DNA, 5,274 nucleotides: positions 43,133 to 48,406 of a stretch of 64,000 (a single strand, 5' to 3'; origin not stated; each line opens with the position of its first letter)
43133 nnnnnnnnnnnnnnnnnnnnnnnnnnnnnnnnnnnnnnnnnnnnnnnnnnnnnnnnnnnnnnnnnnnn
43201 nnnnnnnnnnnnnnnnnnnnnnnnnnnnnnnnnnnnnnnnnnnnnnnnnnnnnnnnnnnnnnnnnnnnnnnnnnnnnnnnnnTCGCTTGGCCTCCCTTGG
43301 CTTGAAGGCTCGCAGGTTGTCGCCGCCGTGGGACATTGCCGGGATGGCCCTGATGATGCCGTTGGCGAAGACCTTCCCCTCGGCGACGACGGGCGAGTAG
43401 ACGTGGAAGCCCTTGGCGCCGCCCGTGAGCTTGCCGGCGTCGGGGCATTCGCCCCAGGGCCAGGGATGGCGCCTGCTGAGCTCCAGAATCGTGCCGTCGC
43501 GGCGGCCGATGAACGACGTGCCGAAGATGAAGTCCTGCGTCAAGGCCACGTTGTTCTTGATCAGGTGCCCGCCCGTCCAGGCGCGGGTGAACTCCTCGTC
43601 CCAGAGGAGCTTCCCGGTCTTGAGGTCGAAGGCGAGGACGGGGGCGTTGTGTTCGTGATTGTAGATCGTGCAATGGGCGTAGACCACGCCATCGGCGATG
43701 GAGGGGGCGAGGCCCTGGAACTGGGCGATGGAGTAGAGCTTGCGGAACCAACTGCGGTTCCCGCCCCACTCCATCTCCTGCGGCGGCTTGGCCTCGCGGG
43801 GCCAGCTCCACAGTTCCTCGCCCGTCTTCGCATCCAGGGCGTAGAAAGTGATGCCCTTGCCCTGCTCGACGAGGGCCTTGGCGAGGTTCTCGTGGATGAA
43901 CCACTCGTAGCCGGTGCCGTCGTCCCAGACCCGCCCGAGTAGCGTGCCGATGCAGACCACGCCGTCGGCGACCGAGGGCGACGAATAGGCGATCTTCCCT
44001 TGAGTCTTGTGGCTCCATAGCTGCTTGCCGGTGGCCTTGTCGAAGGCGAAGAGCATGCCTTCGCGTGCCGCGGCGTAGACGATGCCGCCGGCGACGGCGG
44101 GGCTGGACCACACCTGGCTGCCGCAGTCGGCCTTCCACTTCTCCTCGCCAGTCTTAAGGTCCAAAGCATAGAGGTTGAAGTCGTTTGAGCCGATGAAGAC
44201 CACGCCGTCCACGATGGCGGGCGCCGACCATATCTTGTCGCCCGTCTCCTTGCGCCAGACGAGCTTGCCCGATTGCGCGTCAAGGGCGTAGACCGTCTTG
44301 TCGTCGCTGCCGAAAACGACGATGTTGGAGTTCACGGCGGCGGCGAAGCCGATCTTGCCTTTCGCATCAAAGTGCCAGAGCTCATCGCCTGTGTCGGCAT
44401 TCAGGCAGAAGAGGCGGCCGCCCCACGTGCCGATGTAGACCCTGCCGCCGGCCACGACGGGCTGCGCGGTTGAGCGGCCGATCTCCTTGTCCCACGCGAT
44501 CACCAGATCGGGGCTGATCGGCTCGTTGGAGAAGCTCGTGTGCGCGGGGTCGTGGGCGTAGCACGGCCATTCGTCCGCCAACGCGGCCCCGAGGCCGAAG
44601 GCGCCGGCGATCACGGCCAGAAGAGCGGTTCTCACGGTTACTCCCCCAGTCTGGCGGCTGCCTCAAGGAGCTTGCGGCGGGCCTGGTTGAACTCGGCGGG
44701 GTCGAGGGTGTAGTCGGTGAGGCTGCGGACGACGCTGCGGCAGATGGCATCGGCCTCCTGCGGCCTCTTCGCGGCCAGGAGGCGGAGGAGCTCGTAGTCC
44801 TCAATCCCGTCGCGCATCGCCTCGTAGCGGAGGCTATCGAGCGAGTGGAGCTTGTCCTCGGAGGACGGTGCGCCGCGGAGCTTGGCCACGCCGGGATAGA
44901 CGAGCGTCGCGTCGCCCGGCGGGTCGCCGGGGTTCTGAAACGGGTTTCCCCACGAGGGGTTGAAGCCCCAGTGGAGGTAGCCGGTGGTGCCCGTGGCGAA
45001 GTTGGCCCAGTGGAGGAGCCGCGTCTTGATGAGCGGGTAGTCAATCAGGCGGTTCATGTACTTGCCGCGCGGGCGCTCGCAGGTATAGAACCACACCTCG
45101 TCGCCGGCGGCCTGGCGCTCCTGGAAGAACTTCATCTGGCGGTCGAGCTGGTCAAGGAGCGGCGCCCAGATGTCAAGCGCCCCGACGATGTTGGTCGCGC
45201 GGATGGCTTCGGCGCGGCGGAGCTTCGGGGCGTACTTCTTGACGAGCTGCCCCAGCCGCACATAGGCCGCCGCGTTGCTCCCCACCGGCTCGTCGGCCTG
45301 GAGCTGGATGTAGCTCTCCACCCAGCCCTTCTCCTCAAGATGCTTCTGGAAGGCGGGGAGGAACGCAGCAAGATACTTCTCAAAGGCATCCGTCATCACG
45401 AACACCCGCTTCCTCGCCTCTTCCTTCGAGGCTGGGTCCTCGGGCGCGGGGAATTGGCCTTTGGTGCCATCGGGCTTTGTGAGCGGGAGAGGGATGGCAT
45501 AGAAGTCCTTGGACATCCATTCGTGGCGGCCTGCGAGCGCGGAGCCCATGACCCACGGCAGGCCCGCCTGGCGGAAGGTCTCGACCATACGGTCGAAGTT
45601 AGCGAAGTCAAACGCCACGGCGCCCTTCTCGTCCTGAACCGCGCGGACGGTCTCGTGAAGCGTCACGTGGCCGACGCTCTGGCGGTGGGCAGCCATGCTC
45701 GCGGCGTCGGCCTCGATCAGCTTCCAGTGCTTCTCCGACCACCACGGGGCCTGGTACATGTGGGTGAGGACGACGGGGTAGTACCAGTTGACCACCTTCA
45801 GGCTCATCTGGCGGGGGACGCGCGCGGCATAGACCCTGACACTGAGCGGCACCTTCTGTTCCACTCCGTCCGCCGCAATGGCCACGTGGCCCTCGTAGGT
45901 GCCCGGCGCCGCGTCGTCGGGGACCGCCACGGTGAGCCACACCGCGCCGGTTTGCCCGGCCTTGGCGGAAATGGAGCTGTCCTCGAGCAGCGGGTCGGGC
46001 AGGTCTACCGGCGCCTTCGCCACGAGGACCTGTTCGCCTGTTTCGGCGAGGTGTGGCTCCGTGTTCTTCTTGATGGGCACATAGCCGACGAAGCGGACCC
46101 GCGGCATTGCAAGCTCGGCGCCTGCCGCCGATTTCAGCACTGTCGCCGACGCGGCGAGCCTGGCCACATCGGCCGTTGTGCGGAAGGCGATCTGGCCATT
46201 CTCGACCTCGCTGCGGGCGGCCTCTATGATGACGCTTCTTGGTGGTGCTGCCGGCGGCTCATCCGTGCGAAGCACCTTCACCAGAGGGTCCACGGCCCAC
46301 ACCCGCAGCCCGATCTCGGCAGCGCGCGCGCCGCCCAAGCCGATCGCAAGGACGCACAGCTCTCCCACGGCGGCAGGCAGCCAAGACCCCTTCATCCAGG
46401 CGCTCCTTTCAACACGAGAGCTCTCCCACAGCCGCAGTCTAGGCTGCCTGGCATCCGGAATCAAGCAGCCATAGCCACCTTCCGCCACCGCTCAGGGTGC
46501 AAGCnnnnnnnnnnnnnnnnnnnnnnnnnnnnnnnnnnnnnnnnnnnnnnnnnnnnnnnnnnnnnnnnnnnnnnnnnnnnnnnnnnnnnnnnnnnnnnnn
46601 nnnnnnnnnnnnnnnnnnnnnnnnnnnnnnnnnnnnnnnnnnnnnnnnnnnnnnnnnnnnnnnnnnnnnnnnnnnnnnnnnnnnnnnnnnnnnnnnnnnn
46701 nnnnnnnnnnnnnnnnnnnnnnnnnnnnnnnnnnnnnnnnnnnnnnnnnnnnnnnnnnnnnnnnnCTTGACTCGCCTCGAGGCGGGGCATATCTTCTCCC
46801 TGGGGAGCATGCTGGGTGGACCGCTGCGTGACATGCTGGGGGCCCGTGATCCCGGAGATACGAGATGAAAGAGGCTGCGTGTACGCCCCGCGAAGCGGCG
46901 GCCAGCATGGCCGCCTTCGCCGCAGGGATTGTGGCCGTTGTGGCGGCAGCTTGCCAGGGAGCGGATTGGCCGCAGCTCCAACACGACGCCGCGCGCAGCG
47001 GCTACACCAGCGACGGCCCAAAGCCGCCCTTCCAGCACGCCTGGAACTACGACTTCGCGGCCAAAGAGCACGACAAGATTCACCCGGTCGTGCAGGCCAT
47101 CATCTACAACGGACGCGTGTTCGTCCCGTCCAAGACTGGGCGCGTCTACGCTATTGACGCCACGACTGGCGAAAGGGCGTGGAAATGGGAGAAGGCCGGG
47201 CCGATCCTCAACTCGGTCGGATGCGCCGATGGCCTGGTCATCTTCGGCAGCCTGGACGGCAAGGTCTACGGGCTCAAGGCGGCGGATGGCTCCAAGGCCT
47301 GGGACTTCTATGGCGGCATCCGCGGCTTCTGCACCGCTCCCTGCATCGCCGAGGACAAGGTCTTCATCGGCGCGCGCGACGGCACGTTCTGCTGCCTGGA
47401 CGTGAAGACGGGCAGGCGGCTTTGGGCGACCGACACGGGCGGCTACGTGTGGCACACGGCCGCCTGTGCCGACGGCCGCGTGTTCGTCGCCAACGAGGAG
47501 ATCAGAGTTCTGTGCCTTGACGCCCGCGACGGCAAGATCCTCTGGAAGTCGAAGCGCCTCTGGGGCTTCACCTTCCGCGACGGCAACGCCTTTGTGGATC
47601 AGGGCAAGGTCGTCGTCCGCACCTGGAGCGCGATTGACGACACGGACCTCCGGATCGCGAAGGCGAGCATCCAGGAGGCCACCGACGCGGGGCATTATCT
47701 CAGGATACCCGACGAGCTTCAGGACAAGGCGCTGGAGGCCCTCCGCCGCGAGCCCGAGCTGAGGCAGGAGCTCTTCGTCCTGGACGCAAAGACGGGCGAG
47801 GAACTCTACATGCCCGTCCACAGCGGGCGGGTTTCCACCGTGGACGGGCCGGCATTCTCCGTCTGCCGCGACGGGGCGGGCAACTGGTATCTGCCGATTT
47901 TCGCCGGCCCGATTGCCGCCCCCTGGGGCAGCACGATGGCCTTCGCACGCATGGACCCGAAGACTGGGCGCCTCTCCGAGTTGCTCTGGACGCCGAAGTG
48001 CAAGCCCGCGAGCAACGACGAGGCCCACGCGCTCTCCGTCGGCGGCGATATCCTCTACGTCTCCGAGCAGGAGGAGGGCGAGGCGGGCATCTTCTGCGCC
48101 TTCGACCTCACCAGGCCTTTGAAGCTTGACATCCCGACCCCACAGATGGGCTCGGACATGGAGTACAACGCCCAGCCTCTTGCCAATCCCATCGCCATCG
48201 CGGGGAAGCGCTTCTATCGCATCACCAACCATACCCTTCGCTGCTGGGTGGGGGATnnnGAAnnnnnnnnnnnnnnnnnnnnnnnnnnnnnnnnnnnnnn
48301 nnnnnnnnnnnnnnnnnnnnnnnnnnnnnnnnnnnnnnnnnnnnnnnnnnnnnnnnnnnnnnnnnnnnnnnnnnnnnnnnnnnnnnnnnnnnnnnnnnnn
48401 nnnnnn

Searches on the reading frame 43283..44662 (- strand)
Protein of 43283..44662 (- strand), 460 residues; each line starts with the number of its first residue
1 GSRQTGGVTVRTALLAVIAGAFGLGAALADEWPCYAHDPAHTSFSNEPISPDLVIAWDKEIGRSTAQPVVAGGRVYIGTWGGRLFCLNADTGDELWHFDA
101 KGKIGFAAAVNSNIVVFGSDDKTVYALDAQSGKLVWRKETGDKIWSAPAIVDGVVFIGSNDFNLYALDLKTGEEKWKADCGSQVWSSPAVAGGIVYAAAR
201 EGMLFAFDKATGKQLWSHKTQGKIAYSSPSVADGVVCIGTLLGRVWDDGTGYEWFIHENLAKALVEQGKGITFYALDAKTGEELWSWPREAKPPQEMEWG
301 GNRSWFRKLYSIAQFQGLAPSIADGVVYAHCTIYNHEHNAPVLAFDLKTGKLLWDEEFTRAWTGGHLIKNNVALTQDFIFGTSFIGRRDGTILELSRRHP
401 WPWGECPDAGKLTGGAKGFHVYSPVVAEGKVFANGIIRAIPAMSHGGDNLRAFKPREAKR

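Call 40: search_protein_families(library=pfam, proteins=[window:43283-44662:-], max_evalue=0.001)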
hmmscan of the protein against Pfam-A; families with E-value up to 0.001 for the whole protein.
window:43283-44662:- (460 aa): 4 families
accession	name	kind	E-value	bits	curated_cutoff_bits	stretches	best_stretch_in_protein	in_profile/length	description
PF13360.13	PQQ_2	-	6.5e-46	157.3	27.6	2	121-397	2-224/233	Outer membrane protein assembly factor BamB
PF13570.13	Beta-prop_ACSF4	-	6.3e-38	131.4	133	1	73-245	20-197/329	Beta-alanine-activating enzyme, beta-propeller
PF01011.28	PQQ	-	1.6e-24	87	26.7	2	186-355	51-205/595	Glucose/ethanol/alcohol dehydrogenase, beta-propeller domain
PF14435.11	SUKH-4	-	0.00028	21.5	25.5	0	62-116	69-120/179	SUKH-4 immunity protein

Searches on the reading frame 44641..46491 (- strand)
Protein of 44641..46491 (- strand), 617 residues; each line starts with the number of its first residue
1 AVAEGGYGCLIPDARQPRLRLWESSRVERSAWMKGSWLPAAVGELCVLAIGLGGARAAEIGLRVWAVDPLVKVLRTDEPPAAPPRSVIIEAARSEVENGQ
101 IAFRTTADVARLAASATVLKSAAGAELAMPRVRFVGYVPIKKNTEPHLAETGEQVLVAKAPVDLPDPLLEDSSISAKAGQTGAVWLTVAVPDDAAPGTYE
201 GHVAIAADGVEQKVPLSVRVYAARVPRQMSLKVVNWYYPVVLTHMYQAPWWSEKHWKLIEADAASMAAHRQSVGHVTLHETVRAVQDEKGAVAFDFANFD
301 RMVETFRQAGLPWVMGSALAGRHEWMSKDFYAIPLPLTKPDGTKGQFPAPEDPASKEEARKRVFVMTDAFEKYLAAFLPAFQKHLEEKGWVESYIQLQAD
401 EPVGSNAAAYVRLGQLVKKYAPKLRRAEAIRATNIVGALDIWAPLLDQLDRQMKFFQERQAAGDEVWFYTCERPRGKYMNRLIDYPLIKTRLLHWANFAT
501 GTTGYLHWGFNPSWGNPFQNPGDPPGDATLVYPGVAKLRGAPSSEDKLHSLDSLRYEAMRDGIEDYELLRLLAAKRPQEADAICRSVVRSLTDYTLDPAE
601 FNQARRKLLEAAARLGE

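Call 40: search_protein_families(library=pfam, proteins=[window:44641-46491:-], max_evalue=0.001)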
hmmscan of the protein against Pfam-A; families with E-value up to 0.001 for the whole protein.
window:44641-46491:- (617 aa): 3 families
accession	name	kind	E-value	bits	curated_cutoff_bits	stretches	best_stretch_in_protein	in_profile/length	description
PF13320.12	GH123_cat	-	4.1e-43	148.4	23.1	1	236-572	1-324/324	Glycoside hydrolase 123, catalytic domain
PF22680.2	Glyco_hydro_123_N_2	-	7.1e-09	36.1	27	1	89-206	25-141/142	Glycoside hydrolase 123 N-terminal domain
PF19543.5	GH123_N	-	0.0004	18.8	22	1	173-222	257-307/969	Glycoside hydrolase 123, N-terminal domain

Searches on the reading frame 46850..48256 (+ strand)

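Call 40: search_protein_families(library=pfam, proteins=[window:46850-48256:+], max_evalue=0.001)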
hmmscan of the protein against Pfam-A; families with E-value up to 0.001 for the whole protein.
window:46850-48256:+ (469 aa): 4 families
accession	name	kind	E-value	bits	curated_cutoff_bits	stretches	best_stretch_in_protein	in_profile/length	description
PF13360.13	PQQ_2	-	1.5e-26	94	27.6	2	75-154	26-99/233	Outer membrane protein assembly factor BamB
PF13570.13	Beta-prop_ACSF4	-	2.3e-21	77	133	1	86-235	18-172/329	Beta-alanine-activating enzyme, beta-propeller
PF01011.28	PQQ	-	4.7e-10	39.2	26.7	1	62-115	28-85/595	Glucose/ethanol/alcohol dehydrogenase, beta-propeller domain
PF25292.1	Beta-prop_CGLA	-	0.00014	21.9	26.8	0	177-235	8-70/316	Lambda-carrageenase beta-propeller domain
